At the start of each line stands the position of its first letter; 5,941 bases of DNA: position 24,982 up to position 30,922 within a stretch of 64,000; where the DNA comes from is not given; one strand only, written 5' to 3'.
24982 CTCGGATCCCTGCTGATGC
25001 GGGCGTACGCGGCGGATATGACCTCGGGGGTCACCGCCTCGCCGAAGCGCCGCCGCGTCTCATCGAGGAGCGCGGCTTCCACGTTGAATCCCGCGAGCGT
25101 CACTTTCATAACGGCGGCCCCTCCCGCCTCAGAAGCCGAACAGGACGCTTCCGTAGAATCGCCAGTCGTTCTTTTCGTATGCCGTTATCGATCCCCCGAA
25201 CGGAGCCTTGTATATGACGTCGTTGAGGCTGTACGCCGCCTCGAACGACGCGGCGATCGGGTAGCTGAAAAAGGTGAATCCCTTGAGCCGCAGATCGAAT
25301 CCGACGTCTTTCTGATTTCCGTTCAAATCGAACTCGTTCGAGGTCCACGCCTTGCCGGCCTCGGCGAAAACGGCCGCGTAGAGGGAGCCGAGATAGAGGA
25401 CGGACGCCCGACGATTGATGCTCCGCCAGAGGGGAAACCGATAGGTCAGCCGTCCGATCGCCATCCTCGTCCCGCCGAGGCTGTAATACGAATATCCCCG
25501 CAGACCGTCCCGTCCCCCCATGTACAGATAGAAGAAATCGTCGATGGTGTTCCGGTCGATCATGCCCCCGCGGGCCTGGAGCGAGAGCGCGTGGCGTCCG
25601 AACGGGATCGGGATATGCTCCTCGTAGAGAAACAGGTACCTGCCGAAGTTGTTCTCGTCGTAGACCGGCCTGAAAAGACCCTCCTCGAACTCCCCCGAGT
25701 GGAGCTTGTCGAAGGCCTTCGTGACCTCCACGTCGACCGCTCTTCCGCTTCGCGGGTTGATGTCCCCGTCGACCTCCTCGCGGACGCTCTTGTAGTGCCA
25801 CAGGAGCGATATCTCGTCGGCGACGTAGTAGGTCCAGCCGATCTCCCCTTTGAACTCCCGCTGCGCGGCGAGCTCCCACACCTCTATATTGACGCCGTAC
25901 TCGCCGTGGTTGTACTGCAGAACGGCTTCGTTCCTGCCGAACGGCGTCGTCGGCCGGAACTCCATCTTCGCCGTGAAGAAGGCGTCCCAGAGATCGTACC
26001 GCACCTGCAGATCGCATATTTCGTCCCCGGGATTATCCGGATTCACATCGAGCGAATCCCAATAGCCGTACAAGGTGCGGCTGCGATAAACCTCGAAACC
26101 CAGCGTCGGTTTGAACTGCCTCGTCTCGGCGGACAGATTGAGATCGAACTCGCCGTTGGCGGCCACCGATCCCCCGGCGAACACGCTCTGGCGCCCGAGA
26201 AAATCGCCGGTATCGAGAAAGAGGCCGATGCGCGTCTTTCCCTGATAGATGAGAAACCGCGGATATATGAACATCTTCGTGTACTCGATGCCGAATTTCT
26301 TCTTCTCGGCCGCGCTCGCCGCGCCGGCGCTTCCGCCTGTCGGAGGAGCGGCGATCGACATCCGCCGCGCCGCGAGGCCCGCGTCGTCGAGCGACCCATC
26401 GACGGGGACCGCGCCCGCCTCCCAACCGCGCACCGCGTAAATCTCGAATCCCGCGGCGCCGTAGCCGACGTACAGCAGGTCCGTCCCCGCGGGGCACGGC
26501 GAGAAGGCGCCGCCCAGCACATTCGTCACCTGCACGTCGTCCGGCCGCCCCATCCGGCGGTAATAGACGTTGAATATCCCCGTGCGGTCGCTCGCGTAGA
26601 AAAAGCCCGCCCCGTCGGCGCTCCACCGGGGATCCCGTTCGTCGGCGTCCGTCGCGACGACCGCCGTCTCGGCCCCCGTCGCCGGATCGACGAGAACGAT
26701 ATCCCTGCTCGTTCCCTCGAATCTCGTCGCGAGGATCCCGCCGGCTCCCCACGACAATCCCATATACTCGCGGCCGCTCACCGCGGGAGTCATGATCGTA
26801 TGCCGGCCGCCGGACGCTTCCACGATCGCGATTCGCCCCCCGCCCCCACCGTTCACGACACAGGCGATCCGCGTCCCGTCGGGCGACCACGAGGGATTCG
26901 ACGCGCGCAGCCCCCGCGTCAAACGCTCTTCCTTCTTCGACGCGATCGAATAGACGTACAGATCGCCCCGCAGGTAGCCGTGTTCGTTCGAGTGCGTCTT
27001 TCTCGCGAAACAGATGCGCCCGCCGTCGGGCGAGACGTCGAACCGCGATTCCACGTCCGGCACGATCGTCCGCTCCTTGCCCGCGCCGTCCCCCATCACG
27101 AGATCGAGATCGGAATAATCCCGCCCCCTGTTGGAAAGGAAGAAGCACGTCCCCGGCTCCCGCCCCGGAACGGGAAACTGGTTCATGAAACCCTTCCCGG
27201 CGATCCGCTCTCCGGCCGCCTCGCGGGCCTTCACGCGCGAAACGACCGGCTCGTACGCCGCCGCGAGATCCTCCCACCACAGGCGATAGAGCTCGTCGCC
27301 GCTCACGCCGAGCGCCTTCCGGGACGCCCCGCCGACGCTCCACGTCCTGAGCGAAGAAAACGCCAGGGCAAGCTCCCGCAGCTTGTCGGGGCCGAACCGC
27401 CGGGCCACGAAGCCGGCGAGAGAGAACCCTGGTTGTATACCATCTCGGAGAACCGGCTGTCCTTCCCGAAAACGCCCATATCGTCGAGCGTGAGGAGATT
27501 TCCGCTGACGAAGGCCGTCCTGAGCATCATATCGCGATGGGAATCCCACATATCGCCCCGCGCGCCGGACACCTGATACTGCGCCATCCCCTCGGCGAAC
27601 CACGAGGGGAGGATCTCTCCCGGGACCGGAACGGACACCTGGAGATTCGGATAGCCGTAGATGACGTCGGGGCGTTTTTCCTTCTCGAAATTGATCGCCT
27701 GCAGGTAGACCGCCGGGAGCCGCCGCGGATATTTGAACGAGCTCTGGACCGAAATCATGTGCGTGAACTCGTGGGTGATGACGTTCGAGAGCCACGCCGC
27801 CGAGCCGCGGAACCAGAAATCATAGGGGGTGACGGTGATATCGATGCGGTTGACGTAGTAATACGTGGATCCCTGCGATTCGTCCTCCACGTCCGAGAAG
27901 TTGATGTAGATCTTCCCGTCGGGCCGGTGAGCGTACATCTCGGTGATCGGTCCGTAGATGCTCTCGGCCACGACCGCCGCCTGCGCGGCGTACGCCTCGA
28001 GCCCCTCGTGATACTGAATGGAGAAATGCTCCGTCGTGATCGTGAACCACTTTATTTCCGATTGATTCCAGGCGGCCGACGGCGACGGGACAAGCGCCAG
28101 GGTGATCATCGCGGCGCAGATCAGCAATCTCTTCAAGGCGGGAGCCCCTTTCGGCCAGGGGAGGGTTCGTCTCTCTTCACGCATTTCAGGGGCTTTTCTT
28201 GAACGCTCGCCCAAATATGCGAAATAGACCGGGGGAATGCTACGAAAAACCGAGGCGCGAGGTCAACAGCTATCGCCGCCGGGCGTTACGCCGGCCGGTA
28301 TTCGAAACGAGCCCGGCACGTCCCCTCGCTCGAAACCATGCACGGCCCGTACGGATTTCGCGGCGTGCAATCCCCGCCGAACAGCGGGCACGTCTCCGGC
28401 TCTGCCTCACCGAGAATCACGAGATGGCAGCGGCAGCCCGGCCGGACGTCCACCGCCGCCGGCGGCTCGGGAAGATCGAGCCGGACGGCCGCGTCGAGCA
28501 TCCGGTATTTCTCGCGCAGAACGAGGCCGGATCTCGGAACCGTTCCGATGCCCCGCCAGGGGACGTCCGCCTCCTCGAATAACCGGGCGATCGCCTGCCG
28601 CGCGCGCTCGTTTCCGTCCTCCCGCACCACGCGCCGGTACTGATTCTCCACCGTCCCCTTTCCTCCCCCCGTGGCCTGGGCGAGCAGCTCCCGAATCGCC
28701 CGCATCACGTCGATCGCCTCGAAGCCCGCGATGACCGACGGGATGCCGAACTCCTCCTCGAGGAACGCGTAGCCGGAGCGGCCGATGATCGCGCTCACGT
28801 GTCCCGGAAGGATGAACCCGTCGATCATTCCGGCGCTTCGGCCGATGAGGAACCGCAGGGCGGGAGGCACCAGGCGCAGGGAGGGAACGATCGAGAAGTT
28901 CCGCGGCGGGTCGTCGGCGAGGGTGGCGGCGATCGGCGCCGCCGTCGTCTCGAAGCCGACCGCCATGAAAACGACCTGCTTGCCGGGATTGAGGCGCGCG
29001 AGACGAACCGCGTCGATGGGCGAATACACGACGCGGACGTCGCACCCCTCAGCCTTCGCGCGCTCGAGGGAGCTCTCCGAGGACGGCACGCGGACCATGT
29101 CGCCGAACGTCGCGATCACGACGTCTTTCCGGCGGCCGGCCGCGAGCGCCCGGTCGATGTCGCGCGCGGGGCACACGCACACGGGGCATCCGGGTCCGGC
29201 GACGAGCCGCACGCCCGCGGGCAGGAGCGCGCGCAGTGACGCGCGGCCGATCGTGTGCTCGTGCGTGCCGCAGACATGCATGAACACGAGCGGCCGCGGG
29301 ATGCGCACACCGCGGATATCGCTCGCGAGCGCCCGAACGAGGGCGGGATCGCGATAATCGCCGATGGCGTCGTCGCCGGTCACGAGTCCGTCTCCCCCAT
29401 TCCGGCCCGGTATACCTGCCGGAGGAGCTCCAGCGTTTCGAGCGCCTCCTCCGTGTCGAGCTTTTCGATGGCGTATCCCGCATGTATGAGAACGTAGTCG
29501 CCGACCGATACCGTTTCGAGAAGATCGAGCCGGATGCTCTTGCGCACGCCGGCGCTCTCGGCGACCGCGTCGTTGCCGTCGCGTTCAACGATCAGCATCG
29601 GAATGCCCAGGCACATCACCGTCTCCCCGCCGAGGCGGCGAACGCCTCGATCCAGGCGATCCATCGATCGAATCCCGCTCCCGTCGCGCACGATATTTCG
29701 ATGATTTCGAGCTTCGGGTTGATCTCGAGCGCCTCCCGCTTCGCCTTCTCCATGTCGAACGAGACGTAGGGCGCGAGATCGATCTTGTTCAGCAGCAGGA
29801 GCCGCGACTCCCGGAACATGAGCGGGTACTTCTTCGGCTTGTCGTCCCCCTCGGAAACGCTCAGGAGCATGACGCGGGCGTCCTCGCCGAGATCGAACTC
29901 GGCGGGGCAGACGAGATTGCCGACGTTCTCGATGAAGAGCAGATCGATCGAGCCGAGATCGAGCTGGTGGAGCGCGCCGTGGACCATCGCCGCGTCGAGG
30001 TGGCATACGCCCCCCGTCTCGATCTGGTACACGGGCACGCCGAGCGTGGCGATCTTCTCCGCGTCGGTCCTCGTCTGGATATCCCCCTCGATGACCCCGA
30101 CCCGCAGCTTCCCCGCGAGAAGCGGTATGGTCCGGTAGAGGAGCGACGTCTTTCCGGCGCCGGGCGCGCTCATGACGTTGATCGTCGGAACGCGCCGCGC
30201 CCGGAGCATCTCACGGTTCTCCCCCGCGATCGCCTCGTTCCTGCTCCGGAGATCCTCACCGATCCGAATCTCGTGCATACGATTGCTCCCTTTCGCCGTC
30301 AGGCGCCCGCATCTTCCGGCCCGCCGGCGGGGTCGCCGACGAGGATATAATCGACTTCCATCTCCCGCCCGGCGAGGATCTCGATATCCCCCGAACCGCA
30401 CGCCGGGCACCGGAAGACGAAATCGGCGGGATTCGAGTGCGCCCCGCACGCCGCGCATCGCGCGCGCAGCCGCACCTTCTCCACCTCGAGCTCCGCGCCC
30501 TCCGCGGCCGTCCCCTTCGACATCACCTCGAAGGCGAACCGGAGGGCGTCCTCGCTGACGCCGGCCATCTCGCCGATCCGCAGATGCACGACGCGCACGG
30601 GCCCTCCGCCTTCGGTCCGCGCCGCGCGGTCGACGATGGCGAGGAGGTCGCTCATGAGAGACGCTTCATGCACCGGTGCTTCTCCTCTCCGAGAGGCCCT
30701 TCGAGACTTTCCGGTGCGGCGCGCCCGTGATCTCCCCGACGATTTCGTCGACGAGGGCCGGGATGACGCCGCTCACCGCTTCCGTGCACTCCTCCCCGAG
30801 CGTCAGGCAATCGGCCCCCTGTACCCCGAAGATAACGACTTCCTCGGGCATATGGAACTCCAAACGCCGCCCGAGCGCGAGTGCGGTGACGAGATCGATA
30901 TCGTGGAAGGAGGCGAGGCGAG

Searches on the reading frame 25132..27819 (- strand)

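Call 27: search_protein_families(library=pfam, proteins=[window:25132-27819:-], max_evalue=0.00001)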
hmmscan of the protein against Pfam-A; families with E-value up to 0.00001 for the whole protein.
window:25132-27819:- (896 aa): 1 family
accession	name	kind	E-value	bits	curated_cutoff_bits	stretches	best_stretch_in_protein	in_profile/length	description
PF07676.18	PD40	-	2.4e-11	43.7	20.9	0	299-329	3-35/38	WD40-like Beta Propeller Repeat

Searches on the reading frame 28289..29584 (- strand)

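Call 26: search_protein_families(library=pfam, proteins=[window:28289-29584:-], max_evalue=0.00001)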
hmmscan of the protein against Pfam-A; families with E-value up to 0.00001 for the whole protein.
window:28289-29584:- (432 aa): 1 family
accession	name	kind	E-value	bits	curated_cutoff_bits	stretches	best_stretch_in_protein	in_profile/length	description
PF01924.21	HypD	-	3.3e-131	438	25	1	83-430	3-351/351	Hydrogenase formation hypA family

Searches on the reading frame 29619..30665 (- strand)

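Call 26: search_protein_families(library=pfam, proteins=[window:29619-30665:-], max_evalue=0.00001)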
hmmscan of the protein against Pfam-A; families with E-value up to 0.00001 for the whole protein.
window:29619-30665:- (349 aa): 1 family
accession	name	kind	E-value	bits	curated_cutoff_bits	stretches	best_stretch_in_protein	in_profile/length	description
PF02492.25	cobW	-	1e-23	84.3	20.7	1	161-322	2-179/180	CobW/HypB/UreG, nucleotide-binding domain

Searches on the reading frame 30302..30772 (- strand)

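Call 26: search_protein_families(library=pfam, proteins=[window:30302-30772:-], max_evalue=0.00001)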
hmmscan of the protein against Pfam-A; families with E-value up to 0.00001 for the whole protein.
window:30302-30772:- (157 aa): 1 family
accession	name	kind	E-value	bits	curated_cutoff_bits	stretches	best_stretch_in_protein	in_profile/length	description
PF01155.25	HypA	-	1.9e-30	105.6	28.9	1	35-143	2-110/112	Hydrogenase/urease nickel incorporation, metallochaperone, hypA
